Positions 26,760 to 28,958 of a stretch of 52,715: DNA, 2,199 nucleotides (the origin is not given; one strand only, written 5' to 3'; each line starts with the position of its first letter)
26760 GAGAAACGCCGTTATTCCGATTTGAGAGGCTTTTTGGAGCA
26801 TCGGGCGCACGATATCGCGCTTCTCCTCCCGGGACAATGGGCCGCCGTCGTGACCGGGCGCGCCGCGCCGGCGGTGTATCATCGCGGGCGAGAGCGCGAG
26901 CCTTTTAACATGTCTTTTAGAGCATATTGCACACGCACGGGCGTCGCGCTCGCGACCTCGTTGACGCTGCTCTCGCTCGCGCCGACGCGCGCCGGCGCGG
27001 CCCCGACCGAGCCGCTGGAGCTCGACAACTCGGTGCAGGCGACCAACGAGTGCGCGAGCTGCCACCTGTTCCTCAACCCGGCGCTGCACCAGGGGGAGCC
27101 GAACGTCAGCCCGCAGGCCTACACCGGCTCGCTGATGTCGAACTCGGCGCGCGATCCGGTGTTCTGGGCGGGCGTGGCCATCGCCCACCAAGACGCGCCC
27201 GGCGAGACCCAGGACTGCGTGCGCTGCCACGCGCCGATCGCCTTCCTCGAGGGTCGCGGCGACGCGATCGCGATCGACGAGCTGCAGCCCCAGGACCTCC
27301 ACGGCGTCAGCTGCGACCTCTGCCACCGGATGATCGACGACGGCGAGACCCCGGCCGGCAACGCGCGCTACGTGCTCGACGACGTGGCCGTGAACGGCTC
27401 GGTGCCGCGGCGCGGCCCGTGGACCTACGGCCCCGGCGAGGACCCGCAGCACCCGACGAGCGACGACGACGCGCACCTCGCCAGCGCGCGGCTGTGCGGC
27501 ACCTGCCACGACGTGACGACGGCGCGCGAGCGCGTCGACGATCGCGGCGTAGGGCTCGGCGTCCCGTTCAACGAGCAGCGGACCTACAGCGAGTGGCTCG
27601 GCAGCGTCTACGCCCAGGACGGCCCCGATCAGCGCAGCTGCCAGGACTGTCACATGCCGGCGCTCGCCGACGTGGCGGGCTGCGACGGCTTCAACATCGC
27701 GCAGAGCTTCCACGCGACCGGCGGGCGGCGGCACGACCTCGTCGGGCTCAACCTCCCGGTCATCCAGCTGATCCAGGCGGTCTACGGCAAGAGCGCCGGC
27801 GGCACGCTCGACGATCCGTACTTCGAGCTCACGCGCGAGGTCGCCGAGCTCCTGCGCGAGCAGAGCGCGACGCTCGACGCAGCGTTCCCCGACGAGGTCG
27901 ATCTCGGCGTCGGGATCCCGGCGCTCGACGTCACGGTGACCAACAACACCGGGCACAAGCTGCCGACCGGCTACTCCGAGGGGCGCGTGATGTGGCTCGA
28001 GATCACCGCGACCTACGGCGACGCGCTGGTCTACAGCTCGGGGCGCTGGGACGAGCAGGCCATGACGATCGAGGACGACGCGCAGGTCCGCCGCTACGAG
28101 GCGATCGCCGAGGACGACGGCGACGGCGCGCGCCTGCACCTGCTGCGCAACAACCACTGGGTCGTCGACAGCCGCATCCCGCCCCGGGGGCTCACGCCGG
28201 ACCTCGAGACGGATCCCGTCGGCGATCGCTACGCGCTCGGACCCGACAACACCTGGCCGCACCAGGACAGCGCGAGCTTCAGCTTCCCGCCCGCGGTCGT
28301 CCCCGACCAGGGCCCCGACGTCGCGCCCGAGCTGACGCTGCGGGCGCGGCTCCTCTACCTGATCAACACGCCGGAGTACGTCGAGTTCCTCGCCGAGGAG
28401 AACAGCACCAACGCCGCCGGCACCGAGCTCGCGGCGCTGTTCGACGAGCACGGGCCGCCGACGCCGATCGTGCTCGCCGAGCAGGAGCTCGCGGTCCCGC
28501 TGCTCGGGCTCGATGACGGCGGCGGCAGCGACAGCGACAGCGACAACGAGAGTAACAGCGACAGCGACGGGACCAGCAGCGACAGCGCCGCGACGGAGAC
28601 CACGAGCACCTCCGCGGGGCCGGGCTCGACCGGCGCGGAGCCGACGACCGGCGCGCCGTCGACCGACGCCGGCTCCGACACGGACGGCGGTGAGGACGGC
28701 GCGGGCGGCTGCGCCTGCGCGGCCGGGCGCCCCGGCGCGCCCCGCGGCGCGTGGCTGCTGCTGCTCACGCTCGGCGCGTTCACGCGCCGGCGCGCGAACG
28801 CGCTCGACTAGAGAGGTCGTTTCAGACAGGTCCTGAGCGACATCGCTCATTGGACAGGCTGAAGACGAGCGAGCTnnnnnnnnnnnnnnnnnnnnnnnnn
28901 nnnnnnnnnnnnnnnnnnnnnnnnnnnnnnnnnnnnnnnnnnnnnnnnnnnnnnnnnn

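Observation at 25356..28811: Divergent pair: MYXO-CTERM-tagged pentaheme cytochrome c and a secreted esterase lipoprotein sharing an AT-rich promoter gap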

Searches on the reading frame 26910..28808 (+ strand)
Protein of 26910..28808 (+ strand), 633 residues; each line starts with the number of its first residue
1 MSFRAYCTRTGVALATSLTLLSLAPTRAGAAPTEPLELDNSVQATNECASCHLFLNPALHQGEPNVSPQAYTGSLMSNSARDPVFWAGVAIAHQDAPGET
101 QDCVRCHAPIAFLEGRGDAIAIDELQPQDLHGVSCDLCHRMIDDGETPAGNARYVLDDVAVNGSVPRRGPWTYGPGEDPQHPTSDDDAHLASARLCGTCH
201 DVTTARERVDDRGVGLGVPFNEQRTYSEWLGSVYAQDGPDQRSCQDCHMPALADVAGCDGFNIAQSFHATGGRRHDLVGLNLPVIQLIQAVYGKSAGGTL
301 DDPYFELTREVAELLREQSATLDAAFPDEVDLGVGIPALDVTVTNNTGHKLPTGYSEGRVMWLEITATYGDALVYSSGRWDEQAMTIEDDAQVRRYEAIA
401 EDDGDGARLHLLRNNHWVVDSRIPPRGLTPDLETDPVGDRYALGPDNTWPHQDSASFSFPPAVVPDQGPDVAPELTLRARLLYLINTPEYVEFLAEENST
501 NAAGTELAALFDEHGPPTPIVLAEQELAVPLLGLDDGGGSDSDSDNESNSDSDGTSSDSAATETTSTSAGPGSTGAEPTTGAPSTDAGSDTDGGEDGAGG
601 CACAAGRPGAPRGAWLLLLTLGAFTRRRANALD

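Call 6: search_protein_families(library=pfam, proteins=[window:26910-28808:+], max_evalue=0.1)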
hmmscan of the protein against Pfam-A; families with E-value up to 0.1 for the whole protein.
window:26910-28808:+ (633 aa): 6 families
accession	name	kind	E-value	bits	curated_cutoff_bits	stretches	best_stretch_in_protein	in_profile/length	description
PF14522.11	Cytochrome_C7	-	4.7e-08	33.2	24.8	1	131-248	12-66/67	Cytochrome c7 and related cytochrome c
PF22113.1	Mtrc-MtrF_II-IV_dom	-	0.00034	20.6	30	0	41-141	77-165/176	Outer membrane cytochrome MtrC/MtrF-like, domains II/IV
PF14537.11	Cytochrom_c3_2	-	0.00091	20.1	25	0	94-141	20-66/79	Cytochrome c3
PF03150.19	CCP_MauG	-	0.017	16.2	25.6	0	41-54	17-30/149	Di-haem cytochrome c peroxidase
PF13435.11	Cytochrome_C554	-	0.024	16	20.8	1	91-139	39-83/84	Cytochrome c554 and c-prime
PF02085.21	Cytochrom_CIII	-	0.051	14.3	22.9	0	193-249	31-83/101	Class III cytochrome C family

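Call 7: search_protein_families(library=ncbifam, proteins=[window:26910-28808:+], max_evalue=0.1)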
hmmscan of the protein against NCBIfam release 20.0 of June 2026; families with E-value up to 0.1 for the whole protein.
window:26910-28808:+ (633 aa): 6 families
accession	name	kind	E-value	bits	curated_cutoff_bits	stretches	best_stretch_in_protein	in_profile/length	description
NF040886.1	cyt_C_like_Sec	equivalog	2.6e-06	26.3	250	1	177-250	189-252/423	multiheme c-type cytochrome (seleno)protein ExtKL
TIGR03507.1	decahem_SO1788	subfamily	0.0014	17.2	209.3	0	94-255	570-668/672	OmcA/MtrC family decaheme c-type cytochrome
NF041894.1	MXAN_6652_fam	equivalog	0.0093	15.5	200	1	546-628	133-203/203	MXAN_6652 family MXYO-CTERM-anchored protein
NF045523.1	MXAN_5453_fam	exception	0.013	14.1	500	1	537-628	450-540/544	MXAN_5453 family MXYO-CTERM-anchored protein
TIGR03901.2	MYXO-CTERM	domain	0.018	15.4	20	1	599-628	2-32/34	MYXO-CTERM sorting domain-containing protein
TIGR04257.1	nanowire_3heme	domain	0.056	13.6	40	0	189-205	47-63/75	c(7)-type cytochrome triheme domain-containing protein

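Call 14: search_solved_structures(query=window:26910-28808:+, max_evalue=1, show_alignments=2)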
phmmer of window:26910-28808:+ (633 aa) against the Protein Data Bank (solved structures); distinct sequences matched with E-value up to 1: 1.
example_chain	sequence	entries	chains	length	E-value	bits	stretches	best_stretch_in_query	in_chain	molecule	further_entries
4rkm_A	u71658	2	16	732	0.24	13.2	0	158-250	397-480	MccA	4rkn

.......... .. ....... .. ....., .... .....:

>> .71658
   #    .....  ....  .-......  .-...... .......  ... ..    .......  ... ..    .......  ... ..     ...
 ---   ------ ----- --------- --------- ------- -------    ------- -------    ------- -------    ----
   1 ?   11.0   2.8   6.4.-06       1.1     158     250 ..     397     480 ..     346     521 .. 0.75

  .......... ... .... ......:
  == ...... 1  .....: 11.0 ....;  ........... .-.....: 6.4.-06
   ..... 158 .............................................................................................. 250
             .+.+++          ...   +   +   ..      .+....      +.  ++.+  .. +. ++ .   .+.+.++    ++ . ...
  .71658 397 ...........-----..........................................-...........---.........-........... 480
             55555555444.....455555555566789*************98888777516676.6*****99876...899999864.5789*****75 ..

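Call 27: predict_structure(alignment_id=A1)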
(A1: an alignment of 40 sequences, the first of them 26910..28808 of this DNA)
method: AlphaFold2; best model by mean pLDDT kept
length: 633 residues; sequences in the alignment: 40
mean_pLDDT: 82.9   pTM: 0.79
mean pLDDT of the five models: 82.9, 82.2, 81.5, 79.0, 78.6
residues with pLDDT >= 90: 353; 70-90: 157; 50-70: 47; < 50: 76
segments of 3 or more residues with pLDDT < 50: 1-3, 540-542, 545-555, 559-613, 631-633
pLDDT, mean of each block of 10 residues (from residue 1): 51 77 67 95 90 88 87 91 97 94 93 97 96 90 85 90 87 80 76 72 90 94 85 88 76 86 87 81 95 96 93 91 98 98 95 89 98 98 97 95 96 93 94 78 94 98 97 98 97 98 98 96 98 82 47 45 35 34 35 32 35 57 58 45
secondary structure, 60 per line:
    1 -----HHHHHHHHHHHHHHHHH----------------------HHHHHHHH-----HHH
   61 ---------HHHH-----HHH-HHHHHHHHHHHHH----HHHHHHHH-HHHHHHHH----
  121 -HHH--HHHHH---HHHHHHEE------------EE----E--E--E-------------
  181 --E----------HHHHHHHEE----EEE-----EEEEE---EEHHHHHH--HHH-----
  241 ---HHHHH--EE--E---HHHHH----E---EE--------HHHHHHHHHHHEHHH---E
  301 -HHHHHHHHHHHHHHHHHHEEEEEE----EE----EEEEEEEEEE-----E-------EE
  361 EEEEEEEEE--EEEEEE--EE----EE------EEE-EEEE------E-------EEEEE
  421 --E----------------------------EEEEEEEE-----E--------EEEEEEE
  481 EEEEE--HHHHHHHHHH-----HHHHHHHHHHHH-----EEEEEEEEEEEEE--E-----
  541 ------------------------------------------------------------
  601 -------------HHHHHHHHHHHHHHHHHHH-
elements in order: H6-22 H45-52 H70-73 H83-95 H100-107 H109-116 H127-131 H135-140 H194-200 E207-209 E215-219 H225-230 H244-248 H259-263 H282-292 H302-319 E320-325 E336-345 E359-369 E372-377 E394-396 E398-401 E416-420 E452-459 E474-485 H488-497 H503-514 E520-532 H614-632

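Call 29: search_protein_representatives(alignment_id=A1)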
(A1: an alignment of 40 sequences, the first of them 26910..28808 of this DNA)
Query: 40 sequences, 615 profile positions. Proteins with E-value up to 0.001 (for the whole library): 3953; up to 1e-10: 2164; up to 1e-30: 669. The best 150 are listed.
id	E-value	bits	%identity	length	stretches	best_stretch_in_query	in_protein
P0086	9.7e-266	899.6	-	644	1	9-613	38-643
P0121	1.5e-254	862.7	-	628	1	13-612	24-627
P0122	1.1e-242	823.5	-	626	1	19-613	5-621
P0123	8.8e-239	810.6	-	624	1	11-612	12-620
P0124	6.5e-237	804.4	-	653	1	13-612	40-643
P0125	2.6e-229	779.3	-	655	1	12-613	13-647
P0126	5.3e-211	718.8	-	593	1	11-548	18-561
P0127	3.0e-209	713.0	-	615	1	11-614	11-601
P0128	4.7e-203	692.6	-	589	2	11-537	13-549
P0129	4.0e-188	643.3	-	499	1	7-421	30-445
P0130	2.9e-156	538.0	-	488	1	200-562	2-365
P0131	5.7e-141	487.5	-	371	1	246-613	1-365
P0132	3.4e-137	475.0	-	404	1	242-613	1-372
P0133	4.4e-124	431.7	-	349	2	246-551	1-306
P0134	1.2e-123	430.3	-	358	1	246-614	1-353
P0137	8.0e-116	404.5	-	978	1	26-531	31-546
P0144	1.1e-103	364.3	-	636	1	14-496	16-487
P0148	4.3e-97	342.6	-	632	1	13-499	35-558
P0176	7.3e-87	308.8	-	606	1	13-494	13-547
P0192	3.1e-80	286.9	-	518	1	29-527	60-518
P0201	1.0e-77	278.6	-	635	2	144-522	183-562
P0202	1.2e-77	278.3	-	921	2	158-531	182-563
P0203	1.3e-77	278.2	-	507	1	29-526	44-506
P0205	1.6e-77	277.9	-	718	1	41-531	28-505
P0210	2.2e-76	274.2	-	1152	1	25-516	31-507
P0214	8.6e-76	272.2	-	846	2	159-536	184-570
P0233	6.0e-73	262.8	-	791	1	61-524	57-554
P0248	8.4e-70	252.4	-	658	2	146-521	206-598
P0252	1.9e-69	251.3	-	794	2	147-528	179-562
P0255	8.1e-69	249.2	-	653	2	146-524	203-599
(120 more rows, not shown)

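Call 30: fold_search(model_id=the predicted structure, library=pdb)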
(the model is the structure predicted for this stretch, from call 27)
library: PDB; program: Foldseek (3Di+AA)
matches with E <= 10: 771; with E <= 0.001: 1
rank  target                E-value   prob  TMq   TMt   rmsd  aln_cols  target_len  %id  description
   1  5ze8                  1.4e-13  1.00  0.42  0.65   6.3       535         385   18  Crystal structure of a penta-heme cytochrome c552 from Thermochromatium tepidum (released 2018-04-25)
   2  7e1y_A                1.0e-03  0.99  0.15  0.17   7.8       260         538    6  Staphylothermus marinus amylopullulanase -SmApu (released 2022-02-09)
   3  4zoa_B                5.0e-03  0.93  0.11  0.10  13.3       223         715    8  Crystal Structure of beta-glucosidase from Listeria innocua in complex with isofagomine (released 2016-05-18)
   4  4kty_B                6.3e-03  0.99  0.14  0.13   8.3       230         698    9  Fibrin-stabilizing factor with a bound ligand (released 2013-12-04)
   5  5yhu_A                7.5e-03  0.90  0.13  0.35  11.6       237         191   11  Crystal structure of the DNA-binding domain of human myelin-gene regulatory factor (released 2018-05-23)
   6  4igb_A                7.5e-03  0.80  0.12  0.16  11.7       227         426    7  Crystal structure of the N-terminal domain of the Streptococcus gordonii adhesin Sgo0707 (released 2013-06-05)
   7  4zod_A                9.4e-03  0.91  0.11  0.10  11.1       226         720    8  Crystal Structure of beta-glucosidase from Listeria innocua in complex with glucose (released 2016-05-18)
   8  5cl2_A                1.1e-02  0.90  0.11  0.26  12.7       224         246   10  Crystal structure of Spo0M, sporulation control protein, from Bacillus subtilis. (released 2015-12-16)
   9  7fe5_A                1.2e-02  0.57  0.12  0.33  14.5       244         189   12  AvmM Catalyzes Macrocyclization in Alchivemycin A Biosynthesis (released 2021-09-01)
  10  4igb_C                1.4e-02  0.75  0.13  0.17  11.3       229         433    8  Crystal structure of the N-terminal domain of the Streptococcus gordonii adhesin Sgo0707 (released 2013-06-05)
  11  7fe0_A                1.5e-02  0.51  0.12  0.32  15.2       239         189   10  AvmM Catalyzes Macrocyclization in Alchivemycin A Biosynthesis (released 2021-09-01)
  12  5zhu_A                1.6e-02  0.82  0.13  0.37  11.5       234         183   12  Crystal structure of the DNA-binding domain of human myelin-gene regulatory factor (released 2018-05-23)
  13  4kkp_B                1.9e-02  0.85  0.12  0.27   8.8       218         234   10  Crystal structure of Vibrio cholerae RbmA (crystal form 2) (released 2013-05-22)
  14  1ggy_B                1.9e-02  0.82  0.12  0.11  10.9       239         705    7  HUMAN FACTOR XIII WITH YTTERBIUM BOUND IN THE ION SITE (released 1999-02-16)
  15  4gfx                  1.9e-02  0.57  0.11  0.34  11.4       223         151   10  Crystal structure of the N-terminal domain of TXNIP (released 2014-02-05)
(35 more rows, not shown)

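Call 32: search_solved_structures(query=A1, max_evalue=1, show_alignments=2)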
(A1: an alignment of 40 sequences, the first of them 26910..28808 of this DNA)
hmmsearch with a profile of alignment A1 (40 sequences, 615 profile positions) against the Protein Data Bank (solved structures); distinct sequences matched with E-value up to 1: 2.
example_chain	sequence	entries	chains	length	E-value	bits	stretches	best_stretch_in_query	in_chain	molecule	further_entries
6i5b_A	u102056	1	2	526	0.019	16.8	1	98-144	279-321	Uncharacterized protein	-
8bcx_A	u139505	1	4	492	0.35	12.5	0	34-77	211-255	Nitrite reductase (cytochrome; ammonia-forming)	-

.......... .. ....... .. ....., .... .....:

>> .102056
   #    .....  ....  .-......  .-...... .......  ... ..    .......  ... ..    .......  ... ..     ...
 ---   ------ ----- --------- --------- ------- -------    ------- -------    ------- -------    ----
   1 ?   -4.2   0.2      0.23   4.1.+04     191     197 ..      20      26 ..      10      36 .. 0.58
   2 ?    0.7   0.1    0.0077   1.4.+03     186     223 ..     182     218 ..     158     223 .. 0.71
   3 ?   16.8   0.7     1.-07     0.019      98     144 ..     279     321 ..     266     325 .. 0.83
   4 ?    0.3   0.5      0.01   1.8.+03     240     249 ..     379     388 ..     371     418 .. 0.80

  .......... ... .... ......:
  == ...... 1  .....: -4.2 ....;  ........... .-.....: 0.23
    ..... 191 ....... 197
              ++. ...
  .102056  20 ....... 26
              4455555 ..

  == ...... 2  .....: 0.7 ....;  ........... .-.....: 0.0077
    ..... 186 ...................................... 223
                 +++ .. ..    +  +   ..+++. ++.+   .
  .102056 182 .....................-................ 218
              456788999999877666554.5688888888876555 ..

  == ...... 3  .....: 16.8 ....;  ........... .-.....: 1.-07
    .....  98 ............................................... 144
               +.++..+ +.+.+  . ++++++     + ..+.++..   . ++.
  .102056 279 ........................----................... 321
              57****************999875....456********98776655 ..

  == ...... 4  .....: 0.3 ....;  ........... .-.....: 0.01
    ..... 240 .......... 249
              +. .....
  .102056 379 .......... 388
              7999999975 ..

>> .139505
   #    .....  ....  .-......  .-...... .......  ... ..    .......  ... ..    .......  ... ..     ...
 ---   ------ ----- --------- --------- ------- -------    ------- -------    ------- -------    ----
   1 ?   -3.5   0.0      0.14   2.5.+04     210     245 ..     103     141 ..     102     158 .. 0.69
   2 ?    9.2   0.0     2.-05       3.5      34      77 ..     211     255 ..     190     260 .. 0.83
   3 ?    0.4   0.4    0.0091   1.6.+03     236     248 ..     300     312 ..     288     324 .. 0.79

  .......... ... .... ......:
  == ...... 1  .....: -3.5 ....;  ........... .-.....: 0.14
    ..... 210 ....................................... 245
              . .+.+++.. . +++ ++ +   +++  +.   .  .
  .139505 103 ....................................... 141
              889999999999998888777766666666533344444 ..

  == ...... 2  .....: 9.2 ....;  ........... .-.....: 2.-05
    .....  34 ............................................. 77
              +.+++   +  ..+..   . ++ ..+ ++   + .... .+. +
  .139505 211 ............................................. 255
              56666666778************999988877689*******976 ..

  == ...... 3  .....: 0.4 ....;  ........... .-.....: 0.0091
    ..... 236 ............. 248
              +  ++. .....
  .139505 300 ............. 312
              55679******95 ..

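Call 43: search_solved_structures(query=window:26910-28808:+, max_evalue=10, show_alignments=0)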
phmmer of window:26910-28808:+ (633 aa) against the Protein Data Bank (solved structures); distinct sequences matched with E-value up to 10: 2.
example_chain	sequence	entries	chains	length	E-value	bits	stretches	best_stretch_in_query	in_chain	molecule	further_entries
4rkm_A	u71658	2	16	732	0.24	13.2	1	158-250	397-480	MccA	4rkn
7f5w_A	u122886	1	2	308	1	11.2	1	578-619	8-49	High tillering and dwarf 2 protein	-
